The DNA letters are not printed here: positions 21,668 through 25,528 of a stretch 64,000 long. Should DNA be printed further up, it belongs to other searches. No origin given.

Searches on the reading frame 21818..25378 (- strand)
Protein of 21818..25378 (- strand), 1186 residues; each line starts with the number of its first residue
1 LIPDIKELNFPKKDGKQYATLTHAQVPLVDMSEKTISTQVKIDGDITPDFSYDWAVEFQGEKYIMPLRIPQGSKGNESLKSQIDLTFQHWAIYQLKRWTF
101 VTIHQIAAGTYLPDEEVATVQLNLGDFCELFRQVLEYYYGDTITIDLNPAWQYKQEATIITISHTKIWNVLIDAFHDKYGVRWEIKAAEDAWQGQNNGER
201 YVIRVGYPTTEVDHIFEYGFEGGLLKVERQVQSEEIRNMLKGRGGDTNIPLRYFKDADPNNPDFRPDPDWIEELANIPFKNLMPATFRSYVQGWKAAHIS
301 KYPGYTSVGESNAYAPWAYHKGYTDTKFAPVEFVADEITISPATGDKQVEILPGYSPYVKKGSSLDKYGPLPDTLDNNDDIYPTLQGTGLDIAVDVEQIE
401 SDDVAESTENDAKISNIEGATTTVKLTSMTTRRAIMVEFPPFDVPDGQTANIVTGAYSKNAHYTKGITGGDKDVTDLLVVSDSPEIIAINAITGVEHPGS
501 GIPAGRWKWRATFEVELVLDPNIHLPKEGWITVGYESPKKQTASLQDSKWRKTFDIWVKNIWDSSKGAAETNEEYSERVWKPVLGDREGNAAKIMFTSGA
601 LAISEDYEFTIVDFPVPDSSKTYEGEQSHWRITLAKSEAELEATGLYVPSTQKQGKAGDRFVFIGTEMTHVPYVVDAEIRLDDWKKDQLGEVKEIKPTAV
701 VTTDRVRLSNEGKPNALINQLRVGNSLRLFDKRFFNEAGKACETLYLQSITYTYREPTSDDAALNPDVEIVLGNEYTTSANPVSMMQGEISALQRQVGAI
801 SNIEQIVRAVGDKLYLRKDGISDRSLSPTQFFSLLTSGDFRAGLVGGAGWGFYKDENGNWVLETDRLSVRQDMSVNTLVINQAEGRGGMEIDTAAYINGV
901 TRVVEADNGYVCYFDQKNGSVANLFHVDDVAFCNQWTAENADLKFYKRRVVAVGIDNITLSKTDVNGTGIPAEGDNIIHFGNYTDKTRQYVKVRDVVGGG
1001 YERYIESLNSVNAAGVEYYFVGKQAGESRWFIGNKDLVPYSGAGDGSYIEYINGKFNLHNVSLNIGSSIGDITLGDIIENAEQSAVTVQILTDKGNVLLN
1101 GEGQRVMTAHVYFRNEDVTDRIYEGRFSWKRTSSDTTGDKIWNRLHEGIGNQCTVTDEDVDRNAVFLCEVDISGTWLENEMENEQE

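Call 16: search_protein_families(library=pfam, proteins=[window:21818-25378:-], max_evalue=0.001)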
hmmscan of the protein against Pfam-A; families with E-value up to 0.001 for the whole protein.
window:21818-25378:- (1186 aa): 0 families

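Call 73: search_protein_families(library=phrogs, proteins=[window:21818-25378:-], max_evalue=0.00001)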
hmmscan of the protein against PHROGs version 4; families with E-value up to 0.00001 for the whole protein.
window:21818-25378:- (1186 aa): 7 families
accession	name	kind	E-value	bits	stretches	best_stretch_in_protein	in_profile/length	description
phrog_17422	-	unknown function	8.9e-25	87.7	2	848-993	567-730/961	-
phrog_26822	-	unknown function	1.3e-15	58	1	1076-1173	420-518/530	-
phrog_2204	-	other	2.9e-10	40.3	1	1075-1174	653-752/764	glycerophosphoryl diester phosphodiesterase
phrog_2929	-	tail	3.1e-10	39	1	1080-1170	588-679/1939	tail fiber protein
phrog_35697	-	tail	1e-09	38.1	1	1076-1172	953-1050/1052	tail fiber protein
phrog_4798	-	tail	5e-08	32.6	1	1081-1171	408-493/796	tail protein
phrog_3267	-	tail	7.1e-08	33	1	1086-1171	280-367/369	tail protein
